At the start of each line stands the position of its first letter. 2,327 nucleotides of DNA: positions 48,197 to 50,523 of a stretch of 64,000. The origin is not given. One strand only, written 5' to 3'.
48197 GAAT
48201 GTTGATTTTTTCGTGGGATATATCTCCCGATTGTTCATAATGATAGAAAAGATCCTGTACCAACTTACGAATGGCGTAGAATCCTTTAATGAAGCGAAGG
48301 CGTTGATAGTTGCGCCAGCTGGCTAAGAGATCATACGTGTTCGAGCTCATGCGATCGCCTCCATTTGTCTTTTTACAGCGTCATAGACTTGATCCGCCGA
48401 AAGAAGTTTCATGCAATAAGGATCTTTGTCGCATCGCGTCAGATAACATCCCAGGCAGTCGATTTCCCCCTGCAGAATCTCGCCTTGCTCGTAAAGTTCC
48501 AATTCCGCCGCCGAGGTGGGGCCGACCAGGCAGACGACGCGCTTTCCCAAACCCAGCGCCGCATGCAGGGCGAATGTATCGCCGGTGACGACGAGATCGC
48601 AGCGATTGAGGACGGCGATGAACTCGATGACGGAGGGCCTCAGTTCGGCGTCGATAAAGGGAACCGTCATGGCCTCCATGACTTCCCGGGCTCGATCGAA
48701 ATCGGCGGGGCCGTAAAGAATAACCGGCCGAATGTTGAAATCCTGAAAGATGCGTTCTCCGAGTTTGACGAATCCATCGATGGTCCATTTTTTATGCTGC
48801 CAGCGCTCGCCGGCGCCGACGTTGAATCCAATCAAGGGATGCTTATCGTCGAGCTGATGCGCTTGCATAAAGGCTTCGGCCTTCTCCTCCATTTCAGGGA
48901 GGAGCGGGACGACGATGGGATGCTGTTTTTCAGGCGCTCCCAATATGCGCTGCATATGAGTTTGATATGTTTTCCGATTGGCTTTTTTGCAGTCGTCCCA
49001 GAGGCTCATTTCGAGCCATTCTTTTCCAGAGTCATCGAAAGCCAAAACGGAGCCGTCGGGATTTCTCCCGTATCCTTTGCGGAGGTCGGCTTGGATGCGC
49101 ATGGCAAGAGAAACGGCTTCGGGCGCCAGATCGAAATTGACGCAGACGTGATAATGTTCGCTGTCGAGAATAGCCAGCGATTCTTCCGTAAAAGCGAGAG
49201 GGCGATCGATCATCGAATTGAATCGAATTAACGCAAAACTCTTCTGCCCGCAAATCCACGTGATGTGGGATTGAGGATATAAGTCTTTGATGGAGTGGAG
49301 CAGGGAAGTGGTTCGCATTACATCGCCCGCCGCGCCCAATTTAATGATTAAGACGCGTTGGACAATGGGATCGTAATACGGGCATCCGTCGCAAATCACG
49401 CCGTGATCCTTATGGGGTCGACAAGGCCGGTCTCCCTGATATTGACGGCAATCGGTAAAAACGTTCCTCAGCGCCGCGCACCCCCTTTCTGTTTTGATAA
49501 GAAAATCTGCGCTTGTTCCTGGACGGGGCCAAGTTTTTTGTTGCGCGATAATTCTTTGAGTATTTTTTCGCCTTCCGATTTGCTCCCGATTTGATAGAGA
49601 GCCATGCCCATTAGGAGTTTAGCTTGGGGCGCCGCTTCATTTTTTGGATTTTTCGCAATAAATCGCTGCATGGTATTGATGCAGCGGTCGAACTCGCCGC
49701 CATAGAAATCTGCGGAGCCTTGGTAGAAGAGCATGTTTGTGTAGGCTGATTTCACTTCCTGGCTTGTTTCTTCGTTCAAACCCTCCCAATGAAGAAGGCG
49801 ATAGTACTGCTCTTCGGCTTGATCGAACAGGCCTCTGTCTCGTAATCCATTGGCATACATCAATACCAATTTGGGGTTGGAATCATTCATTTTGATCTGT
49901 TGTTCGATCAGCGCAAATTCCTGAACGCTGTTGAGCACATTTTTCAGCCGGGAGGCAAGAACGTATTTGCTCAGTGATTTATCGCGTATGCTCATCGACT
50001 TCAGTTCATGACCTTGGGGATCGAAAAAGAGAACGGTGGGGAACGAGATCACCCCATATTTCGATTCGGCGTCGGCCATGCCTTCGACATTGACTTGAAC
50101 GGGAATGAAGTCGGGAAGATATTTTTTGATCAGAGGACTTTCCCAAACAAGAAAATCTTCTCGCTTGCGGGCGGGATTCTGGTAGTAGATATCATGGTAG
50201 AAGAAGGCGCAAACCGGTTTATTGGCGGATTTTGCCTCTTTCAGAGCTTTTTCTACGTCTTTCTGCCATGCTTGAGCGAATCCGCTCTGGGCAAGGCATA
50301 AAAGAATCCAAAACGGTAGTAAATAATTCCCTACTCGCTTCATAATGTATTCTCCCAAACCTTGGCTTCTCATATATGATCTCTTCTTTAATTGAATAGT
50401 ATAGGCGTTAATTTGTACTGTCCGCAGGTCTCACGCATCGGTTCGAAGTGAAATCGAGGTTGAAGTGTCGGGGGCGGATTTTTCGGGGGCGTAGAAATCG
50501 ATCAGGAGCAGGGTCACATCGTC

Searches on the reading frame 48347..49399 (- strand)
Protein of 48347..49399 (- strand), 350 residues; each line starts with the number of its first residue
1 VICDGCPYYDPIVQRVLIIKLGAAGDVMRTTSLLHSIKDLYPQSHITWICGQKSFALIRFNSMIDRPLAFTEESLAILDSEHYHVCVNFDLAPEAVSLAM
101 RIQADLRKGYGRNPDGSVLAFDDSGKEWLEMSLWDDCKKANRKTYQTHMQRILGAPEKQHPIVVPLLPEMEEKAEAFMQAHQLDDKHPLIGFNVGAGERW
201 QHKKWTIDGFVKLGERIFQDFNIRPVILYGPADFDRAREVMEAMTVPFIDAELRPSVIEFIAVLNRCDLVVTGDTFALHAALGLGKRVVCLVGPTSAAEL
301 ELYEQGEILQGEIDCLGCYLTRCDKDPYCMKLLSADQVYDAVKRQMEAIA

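Call 68: search_protein_families(library=pfam, proteins=[window:48347-49399:-], max_evalue=0.00001)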
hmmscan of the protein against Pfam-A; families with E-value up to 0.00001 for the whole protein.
window:48347-49399:- (350 aa): 1 family
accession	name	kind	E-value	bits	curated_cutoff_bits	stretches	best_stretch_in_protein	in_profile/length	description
PF01075.23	Glyco_transf_9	-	2.5e-11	43.8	22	1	169-305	86-222/247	Glycosyltransferase family 9 (heptosyltransferase)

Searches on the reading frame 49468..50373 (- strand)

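Call 68: search_protein_families(library=pfam, proteins=[window:49468-50373:-], max_evalue=0.00001)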
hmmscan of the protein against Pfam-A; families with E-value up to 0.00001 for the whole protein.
window:49468-50373:- (301 aa): 2 families
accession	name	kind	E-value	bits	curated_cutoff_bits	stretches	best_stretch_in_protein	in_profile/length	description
PF13428.12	TPR_14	-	3.4e-06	27.7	23.5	0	167-194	1-28/44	Tetratricopeptide repeat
PF13899.12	Thioredoxin_7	-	5.3e-06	26.9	27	0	35-119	1-83/83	Thioredoxin-like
